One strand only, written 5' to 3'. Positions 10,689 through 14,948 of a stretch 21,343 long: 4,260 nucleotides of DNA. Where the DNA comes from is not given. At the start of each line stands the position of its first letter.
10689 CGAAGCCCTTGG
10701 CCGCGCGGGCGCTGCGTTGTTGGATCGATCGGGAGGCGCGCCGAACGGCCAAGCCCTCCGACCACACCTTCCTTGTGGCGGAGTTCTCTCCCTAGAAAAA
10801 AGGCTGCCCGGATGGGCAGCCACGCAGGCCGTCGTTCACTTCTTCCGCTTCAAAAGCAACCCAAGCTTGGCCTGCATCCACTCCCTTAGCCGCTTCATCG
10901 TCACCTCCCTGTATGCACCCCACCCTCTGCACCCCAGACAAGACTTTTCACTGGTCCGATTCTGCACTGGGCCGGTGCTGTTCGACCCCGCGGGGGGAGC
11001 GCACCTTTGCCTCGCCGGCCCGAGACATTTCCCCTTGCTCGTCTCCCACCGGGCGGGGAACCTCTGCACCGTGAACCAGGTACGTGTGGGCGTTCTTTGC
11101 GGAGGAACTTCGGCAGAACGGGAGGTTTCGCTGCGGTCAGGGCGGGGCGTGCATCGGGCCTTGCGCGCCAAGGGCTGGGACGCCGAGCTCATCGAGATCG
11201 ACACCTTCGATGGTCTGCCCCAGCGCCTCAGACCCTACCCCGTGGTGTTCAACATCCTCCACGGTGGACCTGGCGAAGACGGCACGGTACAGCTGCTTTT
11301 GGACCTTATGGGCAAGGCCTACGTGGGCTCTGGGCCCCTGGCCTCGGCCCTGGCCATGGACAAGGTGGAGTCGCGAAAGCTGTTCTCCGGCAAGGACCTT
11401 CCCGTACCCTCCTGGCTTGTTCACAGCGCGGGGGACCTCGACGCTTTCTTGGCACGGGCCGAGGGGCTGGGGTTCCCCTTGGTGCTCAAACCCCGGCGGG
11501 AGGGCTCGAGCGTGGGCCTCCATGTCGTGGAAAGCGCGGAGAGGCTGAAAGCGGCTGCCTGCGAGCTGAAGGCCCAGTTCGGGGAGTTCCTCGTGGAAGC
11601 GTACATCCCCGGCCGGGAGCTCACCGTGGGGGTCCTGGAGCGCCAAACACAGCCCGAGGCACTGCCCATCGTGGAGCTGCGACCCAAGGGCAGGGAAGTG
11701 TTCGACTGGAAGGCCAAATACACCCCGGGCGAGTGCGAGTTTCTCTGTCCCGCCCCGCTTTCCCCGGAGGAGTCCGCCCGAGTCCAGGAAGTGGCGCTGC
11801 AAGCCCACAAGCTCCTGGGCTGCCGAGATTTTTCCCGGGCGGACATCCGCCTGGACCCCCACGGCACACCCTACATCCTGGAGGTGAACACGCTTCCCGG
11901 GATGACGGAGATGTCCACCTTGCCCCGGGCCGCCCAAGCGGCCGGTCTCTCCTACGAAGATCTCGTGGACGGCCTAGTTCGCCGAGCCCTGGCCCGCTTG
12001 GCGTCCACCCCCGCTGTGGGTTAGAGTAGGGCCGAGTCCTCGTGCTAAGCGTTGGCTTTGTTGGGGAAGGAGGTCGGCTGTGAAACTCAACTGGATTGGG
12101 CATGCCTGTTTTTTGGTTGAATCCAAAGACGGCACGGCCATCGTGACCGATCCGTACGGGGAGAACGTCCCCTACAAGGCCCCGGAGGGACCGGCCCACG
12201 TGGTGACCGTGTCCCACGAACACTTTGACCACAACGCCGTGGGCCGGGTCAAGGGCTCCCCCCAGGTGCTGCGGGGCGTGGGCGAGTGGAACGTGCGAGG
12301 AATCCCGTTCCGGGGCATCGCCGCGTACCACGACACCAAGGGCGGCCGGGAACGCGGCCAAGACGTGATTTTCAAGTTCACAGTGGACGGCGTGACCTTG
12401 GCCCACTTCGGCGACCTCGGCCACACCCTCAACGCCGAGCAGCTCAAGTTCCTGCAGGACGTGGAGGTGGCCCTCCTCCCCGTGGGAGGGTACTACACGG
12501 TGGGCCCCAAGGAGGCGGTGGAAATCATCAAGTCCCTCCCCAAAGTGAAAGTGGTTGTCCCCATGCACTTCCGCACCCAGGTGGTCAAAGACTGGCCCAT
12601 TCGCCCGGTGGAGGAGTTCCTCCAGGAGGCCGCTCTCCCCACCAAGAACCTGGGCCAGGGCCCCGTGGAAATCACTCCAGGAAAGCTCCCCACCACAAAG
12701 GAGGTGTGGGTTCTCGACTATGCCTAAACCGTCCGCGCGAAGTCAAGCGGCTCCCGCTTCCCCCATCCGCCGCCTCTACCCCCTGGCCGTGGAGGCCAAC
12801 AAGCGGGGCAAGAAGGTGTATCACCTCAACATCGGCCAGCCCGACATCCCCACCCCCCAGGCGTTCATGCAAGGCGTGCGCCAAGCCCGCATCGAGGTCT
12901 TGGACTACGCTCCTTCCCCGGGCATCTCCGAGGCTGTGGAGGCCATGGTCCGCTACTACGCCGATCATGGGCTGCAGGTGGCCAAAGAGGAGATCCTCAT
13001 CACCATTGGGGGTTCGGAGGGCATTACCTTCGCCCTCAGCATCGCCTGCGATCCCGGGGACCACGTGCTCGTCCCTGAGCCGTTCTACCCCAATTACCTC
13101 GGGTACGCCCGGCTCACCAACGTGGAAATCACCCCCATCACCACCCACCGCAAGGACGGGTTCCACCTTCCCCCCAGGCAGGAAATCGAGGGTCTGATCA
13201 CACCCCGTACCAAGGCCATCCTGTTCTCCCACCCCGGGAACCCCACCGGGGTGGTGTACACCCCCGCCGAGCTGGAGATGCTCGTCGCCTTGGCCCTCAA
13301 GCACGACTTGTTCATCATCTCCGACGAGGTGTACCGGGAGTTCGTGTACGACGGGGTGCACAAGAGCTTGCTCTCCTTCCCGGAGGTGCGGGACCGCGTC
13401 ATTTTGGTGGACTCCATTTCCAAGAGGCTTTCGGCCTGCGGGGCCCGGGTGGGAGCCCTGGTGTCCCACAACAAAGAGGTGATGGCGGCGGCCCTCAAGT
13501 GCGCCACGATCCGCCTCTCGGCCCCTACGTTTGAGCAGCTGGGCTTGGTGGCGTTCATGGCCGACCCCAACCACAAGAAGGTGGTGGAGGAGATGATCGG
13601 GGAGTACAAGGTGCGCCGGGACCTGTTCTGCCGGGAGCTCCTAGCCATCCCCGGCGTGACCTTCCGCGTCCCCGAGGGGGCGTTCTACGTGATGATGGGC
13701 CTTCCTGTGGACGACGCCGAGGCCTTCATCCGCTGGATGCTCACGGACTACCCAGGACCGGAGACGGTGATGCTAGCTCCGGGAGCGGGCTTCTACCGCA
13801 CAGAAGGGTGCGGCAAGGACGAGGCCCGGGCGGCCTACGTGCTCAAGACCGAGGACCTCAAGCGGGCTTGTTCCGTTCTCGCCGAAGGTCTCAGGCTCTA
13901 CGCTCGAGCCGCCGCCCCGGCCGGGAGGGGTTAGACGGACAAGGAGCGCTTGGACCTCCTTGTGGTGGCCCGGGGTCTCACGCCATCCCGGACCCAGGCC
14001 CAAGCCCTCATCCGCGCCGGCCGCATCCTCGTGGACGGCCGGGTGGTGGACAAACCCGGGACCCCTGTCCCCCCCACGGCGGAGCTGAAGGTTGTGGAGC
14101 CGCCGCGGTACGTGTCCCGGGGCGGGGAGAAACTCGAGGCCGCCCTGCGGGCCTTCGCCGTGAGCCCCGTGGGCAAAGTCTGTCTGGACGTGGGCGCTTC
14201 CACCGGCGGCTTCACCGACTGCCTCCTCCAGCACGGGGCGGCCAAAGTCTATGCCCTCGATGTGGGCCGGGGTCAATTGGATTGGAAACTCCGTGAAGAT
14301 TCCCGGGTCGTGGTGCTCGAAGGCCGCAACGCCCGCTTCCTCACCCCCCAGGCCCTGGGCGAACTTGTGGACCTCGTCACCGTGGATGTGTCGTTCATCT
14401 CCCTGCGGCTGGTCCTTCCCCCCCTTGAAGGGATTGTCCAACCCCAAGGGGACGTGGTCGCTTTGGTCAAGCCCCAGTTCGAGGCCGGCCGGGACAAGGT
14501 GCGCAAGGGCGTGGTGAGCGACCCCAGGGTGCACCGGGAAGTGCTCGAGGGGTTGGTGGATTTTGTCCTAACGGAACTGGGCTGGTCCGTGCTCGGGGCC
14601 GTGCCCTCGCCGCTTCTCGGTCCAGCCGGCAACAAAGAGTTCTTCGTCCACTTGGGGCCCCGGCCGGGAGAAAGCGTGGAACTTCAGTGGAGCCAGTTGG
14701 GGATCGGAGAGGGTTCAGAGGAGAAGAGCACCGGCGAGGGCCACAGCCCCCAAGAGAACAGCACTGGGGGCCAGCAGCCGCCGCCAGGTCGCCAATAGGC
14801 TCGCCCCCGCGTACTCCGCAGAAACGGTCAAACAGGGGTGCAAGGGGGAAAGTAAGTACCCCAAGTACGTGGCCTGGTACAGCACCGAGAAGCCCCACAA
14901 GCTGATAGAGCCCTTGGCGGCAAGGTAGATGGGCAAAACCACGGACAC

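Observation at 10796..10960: Canonically signalled 20-codon small ORF on the minus strand between xth and ddl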

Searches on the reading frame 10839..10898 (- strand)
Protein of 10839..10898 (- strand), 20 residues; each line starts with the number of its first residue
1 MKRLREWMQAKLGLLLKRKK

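Call 38: search_dna_similar(query=window:10839-10898:-, collection=plasmids, mode=protein, max_evalue=10)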
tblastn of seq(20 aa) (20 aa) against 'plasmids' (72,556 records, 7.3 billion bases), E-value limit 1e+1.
No match.

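Call 45: search_protein_families(library=ncbifam, proteins=[window:10839-10898:-], max_evalue=10)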
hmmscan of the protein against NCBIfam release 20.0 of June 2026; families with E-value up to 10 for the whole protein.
seq(20 aa): 0 families

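Call 46: search_protein_families(library=pfam, proteins=[window:10839-10898:-], max_evalue=10)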
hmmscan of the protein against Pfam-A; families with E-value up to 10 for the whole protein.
seq(20 aa): 0 families

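Call 47: search_solved_structures(query=A2, max_evalue=10, show_alignments=3)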
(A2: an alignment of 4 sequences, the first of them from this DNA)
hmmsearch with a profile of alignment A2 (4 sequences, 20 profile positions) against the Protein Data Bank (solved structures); distinct sequences matched with E-value up to 10: 1.
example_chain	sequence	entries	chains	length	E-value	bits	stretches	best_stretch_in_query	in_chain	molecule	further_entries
2orx_A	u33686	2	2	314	2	11.5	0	5-15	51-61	Neuropilin-1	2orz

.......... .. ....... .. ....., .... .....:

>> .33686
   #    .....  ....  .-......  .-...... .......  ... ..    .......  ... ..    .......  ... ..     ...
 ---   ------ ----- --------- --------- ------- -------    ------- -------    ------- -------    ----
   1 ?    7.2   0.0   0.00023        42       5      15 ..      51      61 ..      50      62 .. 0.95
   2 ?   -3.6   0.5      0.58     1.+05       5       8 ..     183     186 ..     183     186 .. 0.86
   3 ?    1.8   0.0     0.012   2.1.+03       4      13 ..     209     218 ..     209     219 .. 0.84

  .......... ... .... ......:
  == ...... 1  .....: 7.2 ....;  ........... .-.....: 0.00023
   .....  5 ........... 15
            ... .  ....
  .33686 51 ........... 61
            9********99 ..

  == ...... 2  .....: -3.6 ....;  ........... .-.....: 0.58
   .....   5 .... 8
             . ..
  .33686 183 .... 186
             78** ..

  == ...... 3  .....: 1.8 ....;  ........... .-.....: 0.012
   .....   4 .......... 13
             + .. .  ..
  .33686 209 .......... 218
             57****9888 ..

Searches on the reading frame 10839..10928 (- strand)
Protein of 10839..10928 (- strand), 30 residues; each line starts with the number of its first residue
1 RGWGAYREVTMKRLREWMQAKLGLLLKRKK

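Call 59: search_protein_representatives(protein=window:10839-10928:-)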
Query: 30 residues. Proteins with E-value up to 0.001 (for the whole library): 1; up to 1e-10: 1; up to 1e-30: 1. The best 1 are listed.
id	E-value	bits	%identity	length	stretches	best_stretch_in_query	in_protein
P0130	2.1e-32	119.4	39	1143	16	1-28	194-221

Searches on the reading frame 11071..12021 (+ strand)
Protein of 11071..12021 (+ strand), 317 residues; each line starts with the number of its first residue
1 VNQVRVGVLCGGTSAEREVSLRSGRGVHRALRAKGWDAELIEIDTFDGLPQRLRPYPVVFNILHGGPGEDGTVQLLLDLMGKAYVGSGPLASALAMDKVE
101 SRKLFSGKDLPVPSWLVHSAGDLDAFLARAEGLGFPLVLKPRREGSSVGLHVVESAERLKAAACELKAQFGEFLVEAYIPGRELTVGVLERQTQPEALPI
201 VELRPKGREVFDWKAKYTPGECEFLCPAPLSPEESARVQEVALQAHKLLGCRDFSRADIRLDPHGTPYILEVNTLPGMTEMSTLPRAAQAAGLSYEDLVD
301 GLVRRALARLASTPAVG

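Call 14: search_protein_families(library=pfam, proteins=[window:11071-12021:+])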
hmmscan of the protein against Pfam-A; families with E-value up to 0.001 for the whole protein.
window:11071-12021:+ (317 aa): 5 families
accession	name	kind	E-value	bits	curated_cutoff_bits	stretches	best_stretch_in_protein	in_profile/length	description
PF07478.18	Dala_Dala_lig_C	-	2e-50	171.6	24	1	109-303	6-203/204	D-ala D-ala ligase C-terminus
PF01820.27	Dala_Dala_lig_N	-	1.1e-19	71.6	34.6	2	52-87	86-121/121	D-ala D-ala ligase N-terminus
PF13535.11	ATP-grasp_4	-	5.2e-08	33.1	27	1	134-276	2-152/160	ATP-grasp domain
PF02222.28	ATP-grasp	-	5.2e-05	23.4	27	1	107-186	5-84/179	ATP-grasp domain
PF02655.19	ATP-grasp_3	-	0.00017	22.1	23.2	1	96-274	2-155/160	ATP-grasp domain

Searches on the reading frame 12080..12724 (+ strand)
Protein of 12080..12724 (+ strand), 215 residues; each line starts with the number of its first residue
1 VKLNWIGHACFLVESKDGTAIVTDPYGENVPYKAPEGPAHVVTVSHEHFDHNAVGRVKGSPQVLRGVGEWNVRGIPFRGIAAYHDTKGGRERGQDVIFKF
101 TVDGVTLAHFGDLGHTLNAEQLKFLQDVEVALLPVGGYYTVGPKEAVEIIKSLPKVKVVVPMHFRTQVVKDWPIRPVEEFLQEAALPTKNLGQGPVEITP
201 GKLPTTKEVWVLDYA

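Call 14: search_protein_families(library=pfam, proteins=[window:12080-12724:+])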
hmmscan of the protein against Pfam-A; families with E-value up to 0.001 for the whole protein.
window:12080-12724:+ (215 aa): 2 families
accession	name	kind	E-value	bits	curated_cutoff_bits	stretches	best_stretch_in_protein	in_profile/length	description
PF13483.12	Lactamase_B_3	-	2.3e-50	171.2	24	1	2-163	1-160/160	Beta-lactamase superfamily domain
PF12706.13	Lactamase_B_2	-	5.5e-08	33.1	27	1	74-164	102-200/200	Beta-lactamase superfamily domain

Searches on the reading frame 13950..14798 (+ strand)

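Call 63: search_protein_families(library=pfam, proteins=[window:13950-14798:+], max_evalue=0.00001)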
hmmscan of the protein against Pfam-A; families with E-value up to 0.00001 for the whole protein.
window:13950-14798:+ (282 aa): 2 families
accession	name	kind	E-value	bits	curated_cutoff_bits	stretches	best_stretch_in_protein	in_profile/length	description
PF01728.25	FtsJ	-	3.8e-42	144.7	24.1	1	54-236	1-180/181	FtsJ-like methyltransferase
PF01479.30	S4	-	3.4e-11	43.1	22.8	1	4-44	6-46/48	S4 domain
